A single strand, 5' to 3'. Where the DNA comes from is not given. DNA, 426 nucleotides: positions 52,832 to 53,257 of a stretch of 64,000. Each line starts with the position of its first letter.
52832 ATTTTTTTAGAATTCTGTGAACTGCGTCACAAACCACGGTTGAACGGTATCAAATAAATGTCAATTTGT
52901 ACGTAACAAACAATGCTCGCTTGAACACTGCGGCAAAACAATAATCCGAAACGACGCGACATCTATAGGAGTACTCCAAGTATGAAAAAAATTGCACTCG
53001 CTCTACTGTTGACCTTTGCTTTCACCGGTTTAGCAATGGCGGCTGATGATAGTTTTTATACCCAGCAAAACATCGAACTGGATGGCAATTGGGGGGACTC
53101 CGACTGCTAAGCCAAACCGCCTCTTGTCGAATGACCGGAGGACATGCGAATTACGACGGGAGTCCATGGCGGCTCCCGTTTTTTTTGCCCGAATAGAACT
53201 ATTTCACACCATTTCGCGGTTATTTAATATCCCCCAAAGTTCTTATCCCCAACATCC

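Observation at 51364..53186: Duplicated pair of 41- and 42-residue secreted-peptide precursor genes with a conserved C-terminal motif and duplicated upstream elements, bracketing a lipoprotein gene and a hypothetical gene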

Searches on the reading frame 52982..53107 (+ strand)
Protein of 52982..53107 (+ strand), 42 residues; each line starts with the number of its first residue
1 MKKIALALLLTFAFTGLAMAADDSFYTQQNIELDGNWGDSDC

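Call 3: search_protein_families(library=pfam, proteins=[window:52982-53107:+], max_evalue=1)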
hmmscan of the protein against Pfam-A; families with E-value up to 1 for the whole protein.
seq(42 aa): 0 families

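Call 4: search_protein_families(library=ncbifam, proteins=[window:52982-53107:+], max_evalue=1)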
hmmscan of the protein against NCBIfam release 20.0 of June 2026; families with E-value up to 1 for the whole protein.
seq(42 aa): 1 family
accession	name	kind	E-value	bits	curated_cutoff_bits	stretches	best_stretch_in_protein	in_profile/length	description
NF038040.1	phero_PhrK_fam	equivalog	0.19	12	35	1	1-21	1-22/40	PhrK family phosphatase-inhibitory pheromone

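Call 6: find_homologous_proteins(query=window:52982-53107:+, max_evalue=10)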
Query seq(42 aa) (42 aa): 2 proteins with E <= 10 among 2 candidates.
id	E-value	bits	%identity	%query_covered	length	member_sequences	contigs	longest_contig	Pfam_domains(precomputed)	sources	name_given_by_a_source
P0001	2.5e-20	87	100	100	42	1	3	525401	-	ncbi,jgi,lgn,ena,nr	ncbi:MAG: hypothetical protein OEZ68_08765 [Gammaproteobacteria bacterium]|nr:hypothetical protein [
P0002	3.2e-9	53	69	100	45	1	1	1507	-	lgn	-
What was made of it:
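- Tried and rejected: Word-indexed homology search with copy 2 found only itself and one relative (call 6).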

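Call 9: find_encoding_contigs(protein=P0002, flank=10000)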
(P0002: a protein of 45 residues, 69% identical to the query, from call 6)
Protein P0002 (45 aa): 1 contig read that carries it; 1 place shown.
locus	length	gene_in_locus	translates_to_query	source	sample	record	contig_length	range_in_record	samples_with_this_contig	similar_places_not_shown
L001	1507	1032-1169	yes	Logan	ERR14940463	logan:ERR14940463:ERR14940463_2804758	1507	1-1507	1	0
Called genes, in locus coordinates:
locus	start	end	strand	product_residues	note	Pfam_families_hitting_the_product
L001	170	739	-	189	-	-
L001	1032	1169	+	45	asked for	-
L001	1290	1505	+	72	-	?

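Call 10: find_encoding_contigs(protein=P0001, flank=10000)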
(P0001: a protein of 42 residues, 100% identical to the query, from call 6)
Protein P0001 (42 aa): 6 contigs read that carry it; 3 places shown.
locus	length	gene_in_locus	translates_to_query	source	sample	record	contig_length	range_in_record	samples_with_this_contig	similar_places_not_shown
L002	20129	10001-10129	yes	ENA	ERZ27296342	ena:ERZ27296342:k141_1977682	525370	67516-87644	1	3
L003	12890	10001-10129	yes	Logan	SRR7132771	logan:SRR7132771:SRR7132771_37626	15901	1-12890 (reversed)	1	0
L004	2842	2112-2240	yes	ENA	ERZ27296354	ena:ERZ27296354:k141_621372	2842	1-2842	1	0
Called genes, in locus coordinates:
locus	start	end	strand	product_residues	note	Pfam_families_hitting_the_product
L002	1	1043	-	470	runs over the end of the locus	PF00330:Aconitase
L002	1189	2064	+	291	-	PF00126:HTH_1, PF03466:LysR_substrate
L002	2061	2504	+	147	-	-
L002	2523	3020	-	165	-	PF03692:CxxCxxCC (weak)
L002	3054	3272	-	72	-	-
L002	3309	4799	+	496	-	PF02541:Ppx-GppA, PF21447:Ppx-GppA_III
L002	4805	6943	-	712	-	PF13089:PP_kinase_N, PF02503:PP_kinase, PF17941:PP_kinase_C_1, PF13091:PLDc_2 (faint), PF13090:PP_kinase_C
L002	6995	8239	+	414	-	PF02308:MgtC, PF13194:DUF4010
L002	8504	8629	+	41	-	-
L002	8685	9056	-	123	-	-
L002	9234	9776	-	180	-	-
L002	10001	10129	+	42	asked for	-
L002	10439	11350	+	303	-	PF13495:Phage_int_SAM_4, PF00589:Phage_integrase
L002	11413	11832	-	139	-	PF01451:LMWPc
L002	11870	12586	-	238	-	PF01895:PhoU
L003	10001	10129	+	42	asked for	-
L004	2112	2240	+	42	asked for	-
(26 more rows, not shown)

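Call 23: find_related_loci(query=A1, collection=genome_contigs, flank=6000)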
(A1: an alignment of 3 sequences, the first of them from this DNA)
Query A1 (42 aa) in genome_contigs; peptide patterns used: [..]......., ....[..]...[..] (x = any residue, [..] = any of these).
600 stretches matched a pattern, but none encodes a relative of the query by tblastn (E <= 1e-3).

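Call 24: find_related_loci(query=A1, collection=metagenome_contigs, flank=6000)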
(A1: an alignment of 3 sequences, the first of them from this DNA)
Query A1 (42 aa) in metagenome_contigs; peptide patterns used: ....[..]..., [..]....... (x = any residue, [..] = any of these).
600 stretches matched a pattern, but none encodes a relative of the query by tblastn (E <= 1e-3).
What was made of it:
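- Tried and rejected: Back-translated scans of GTDB genomes and JGI metagenomes using the peptide alignment were saturated by the generic MKKI[AL]LAL pattern and confirmed nothing (calls 23, 24).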

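Call 35: search_protein_representatives(alignment_id=A1)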
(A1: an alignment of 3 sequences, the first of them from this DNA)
Query: 3 sequences, 42 profile positions. Proteins with E-value up to 0.001 (for the whole library): 12; up to 1e-10: 3; up to 1e-30: 0. The best 12 are listed.
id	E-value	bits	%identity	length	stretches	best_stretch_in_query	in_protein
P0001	5.8e-26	106.4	-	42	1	1-42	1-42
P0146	3.2e-24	100.8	-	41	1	1-42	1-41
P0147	1.1e-16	76.8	-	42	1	1-42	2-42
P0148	1.6e-06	44.2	-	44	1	1-42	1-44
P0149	7.4e-06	42.1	-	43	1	1-42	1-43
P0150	9.7e-06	41.7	-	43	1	1-42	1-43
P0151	1.7e-05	40.9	-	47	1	3-42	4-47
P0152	2.7e-05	40.3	-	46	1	1-42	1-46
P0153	2.8e-05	40.2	-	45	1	1-42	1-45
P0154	1.4e-04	38.0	-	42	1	1-42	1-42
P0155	3.2e-04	36.8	-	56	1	2-42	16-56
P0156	5.1e-04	36.2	-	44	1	1-38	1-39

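Call 37: list_cluster_members(proteins=[P0147, P0148, P0149, P0150, P0151, P0152, P0153, P0154, P0155, P0156])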
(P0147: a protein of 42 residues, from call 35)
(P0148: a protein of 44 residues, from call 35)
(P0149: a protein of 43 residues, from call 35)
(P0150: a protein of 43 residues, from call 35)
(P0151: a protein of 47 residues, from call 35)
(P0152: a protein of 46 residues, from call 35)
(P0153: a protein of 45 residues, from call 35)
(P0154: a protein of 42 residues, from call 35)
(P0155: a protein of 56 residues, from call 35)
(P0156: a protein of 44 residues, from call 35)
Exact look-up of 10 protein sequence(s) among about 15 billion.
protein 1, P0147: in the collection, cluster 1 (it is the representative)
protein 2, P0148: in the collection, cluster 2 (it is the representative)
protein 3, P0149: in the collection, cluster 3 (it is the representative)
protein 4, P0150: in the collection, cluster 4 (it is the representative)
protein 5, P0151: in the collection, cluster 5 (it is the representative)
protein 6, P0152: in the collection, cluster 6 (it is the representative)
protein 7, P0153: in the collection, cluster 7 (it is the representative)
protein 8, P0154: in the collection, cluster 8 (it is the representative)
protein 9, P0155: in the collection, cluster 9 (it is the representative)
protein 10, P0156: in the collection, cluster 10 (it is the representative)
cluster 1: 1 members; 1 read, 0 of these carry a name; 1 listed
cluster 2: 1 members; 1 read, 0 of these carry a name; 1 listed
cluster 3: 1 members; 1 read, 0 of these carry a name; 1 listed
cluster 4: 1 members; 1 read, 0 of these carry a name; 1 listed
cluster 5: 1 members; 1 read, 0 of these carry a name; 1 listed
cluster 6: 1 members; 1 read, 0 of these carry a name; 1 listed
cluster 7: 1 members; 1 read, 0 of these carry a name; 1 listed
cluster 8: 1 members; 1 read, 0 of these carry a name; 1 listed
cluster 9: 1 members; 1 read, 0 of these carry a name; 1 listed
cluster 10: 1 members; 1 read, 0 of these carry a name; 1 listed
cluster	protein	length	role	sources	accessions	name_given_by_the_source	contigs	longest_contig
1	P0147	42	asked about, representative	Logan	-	-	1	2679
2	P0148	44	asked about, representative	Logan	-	-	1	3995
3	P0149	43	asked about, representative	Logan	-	-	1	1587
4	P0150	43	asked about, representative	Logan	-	-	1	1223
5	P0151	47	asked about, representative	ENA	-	-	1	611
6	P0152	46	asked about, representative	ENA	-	-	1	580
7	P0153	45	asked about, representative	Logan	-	-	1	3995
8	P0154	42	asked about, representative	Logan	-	-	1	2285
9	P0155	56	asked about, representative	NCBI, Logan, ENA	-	-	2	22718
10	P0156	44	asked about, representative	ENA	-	-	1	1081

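Call 38: find_encoding_contigs(protein=P0147, flank=6000, max_places=3)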
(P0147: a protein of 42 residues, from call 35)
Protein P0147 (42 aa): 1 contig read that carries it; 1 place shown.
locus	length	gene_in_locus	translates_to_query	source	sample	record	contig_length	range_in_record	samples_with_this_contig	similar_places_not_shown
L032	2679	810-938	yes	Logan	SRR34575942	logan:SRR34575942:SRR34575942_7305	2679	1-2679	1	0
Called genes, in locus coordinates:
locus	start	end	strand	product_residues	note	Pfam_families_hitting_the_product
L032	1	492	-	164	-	?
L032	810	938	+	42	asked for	-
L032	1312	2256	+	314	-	PF13495:Phage_int_SAM_4, PF00589:Phage_integrase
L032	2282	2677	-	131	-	?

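Call 39: find_encoding_contigs(protein=P0155, flank=10000, max_places=2)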
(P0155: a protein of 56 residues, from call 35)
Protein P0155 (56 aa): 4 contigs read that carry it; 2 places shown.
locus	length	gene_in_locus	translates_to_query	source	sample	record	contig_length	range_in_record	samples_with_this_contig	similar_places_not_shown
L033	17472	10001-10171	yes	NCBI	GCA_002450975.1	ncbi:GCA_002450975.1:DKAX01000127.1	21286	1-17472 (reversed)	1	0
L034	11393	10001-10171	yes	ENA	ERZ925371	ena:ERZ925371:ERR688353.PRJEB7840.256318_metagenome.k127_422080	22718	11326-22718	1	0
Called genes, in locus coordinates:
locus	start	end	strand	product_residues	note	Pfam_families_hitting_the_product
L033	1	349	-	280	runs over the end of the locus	PF02463:SMC_N, PF13476:AAA_23 (faint), PF00005:ABC_tran, PF13304:AAA_21 (faint), PF12399:BCA_ABC_TP_C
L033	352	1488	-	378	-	PF02653:BPD_transp_2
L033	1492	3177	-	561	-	PF02653:BPD_transp_2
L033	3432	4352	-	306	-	-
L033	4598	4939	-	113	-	-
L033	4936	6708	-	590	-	PF00850:Hist_deacetyl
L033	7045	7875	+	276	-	PF09084:NMT1, PF13379:NMT1_2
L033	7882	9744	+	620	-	PF00672:HAMP (weak), PF00989:PAS, PF13188:PAS_8 (faint), PF13426:PAS_9, PF00512:HisKA, PF02518:HATPase_c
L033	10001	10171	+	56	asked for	-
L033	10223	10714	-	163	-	-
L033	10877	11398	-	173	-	PF07977:FabA, PF22818:ApeI-like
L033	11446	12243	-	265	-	PF20240:DUF6597, PF12833:HTH_18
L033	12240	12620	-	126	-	PF14534:DUF4440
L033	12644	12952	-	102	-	PF06906:DUF1272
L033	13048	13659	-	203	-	PF04336:ACP_PD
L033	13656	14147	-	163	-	PF22741:PTP-NADK, PF22785:Tc-R-P (weak)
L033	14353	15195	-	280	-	PF13852:DUF4197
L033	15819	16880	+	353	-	-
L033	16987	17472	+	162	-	?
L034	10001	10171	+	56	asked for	-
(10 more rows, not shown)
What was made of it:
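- In L033 the gene lies directly downstream of a HAMP-PAS histidine kinase operon (call 39).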

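Call 40: find_encoding_contigs(protein=P0148, flank=6000, max_places=2)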
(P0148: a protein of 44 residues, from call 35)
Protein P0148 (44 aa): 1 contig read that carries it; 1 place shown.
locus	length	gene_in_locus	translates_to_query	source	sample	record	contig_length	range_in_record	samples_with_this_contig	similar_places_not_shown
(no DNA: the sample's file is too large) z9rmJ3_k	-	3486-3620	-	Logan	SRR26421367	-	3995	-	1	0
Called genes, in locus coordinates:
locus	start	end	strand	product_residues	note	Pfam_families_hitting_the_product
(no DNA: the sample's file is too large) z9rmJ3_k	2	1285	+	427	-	?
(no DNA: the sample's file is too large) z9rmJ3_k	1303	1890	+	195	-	PF12007:DUF3501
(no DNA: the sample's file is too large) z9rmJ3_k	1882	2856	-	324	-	PF00126:HTH_1, PF03466:LysR_substrate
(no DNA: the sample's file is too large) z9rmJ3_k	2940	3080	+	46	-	-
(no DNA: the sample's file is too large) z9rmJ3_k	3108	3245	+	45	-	-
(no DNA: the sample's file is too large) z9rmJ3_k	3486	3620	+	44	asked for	-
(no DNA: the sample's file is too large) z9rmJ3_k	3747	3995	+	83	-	?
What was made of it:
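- Multi-copy tendency: two copies here, and three small tandem genes (46, 45 and 44 aa; two are confirmed family members) on the P0148 contig (call 40). On the P0148 contig, three tandem small genes (two of them confirmed family members) lie divergent from a LysR regulator (call 40). It is small, secreted, multi-copy and patchily distributed (calls 35, 40).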

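Call 67: search_dna_similar(query=window:52982-53107:+, collection=plasmids, mode=protein, max_evalue=10, max_rows=10)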
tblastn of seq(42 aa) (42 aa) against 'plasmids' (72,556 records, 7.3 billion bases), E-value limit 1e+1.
No match.
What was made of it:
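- Closest known: Heat-stable enterotoxin STa-type peptides of Gram-negative bacteria. Different: This family has one Cys, is acidic, is chromosomal, and is absent from the plasmid collection (call 67).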

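Call 68: search_dna_similar(query=window:52982-53107:+, collection=phages, mode=protein, max_evalue=10, max_rows=10)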
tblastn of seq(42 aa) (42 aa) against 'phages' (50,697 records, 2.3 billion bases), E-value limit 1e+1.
No match.

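Call 69: search_protein_families(library=pfam, proteins=[P0147, P0148, P0149, P0150, P0151, P0152, P0153, P0154, P0155, P0156], max_evalue=1)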
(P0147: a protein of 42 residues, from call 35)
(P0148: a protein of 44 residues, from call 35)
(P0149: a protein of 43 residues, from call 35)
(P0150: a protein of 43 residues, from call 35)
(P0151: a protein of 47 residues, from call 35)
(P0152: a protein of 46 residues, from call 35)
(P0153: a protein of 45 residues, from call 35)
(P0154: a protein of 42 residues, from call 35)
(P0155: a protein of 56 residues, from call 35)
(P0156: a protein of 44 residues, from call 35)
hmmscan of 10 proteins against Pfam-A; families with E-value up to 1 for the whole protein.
P0147 (42 aa): 0 families

P0148 (44 aa): 0 families

P0149 (43 aa): 1 family
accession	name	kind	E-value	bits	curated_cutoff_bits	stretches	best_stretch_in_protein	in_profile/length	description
PF12393.13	Dr_adhesin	-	0.75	10.6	25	0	2-20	2-21/21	Dr family adhesin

P0150 (43 aa): 0 families

P0151 (47 aa): 4 families
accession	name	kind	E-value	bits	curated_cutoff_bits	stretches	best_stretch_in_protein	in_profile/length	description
PF21529.2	GLV1-2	-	0.065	14.6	28.1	1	5-30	2-27/69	Gloven 1/2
PF04956.18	TrbC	-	0.085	13.5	27.9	1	3-33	13-43/98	TrbC/VIRB2 pilin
PF20130.4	DUF6520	-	0.11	13.3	25.4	1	1-47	1-52/83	Family of unknown function (DUF6520)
PF04854.19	DUF624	-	0.13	12.8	24.2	1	6-33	12-39/77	Protein of unknown function, DUF624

P0152 (46 aa): 0 families

P0153 (45 aa): 1 family
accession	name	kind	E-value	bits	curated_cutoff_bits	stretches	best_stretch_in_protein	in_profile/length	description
PF20130.4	DUF6520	-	0.027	15.3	25.4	1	1-45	1-52/83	Family of unknown function (DUF6520)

P0154 (42 aa): 0 families

P0155 (56 aa): 1 family
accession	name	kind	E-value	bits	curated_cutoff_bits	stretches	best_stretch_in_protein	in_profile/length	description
PF24653.1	Phage_OMP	-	0.18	12.5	27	1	14-51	1-38/122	Cyanophage outer membrane protein like beta barrel domain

P0156 (44 aa): 1 family
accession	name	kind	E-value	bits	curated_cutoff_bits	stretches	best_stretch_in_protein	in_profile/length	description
PF08139.17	LPAM_1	-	0.45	11.5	20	1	1-12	1-12/18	Prokaryotic membrane lipoprotein lipid attachment site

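Call 72: search_solved_structures(query=A7, max_evalue=10)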
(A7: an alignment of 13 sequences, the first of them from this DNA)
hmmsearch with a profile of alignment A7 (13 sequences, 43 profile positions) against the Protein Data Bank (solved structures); distinct sequences matched with E-value up to 10: 3.
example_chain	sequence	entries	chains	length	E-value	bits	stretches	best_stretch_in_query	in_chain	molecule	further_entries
9rjb_E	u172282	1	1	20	0.048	16.8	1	2-20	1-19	Artificial Signal Peptide L11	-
9og0_C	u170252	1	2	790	1.2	12.4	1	6-33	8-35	Protein sel-1 homolog 1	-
7tgg_a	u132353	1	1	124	2.6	11.3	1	1-21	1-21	Geopilin domain 2 protein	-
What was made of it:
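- On Any curated protein family (Pfam, NCBIfam) or solved structure: The only PDB sequence match at E <= 0.1 was an artificial signal peptide (call 72).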
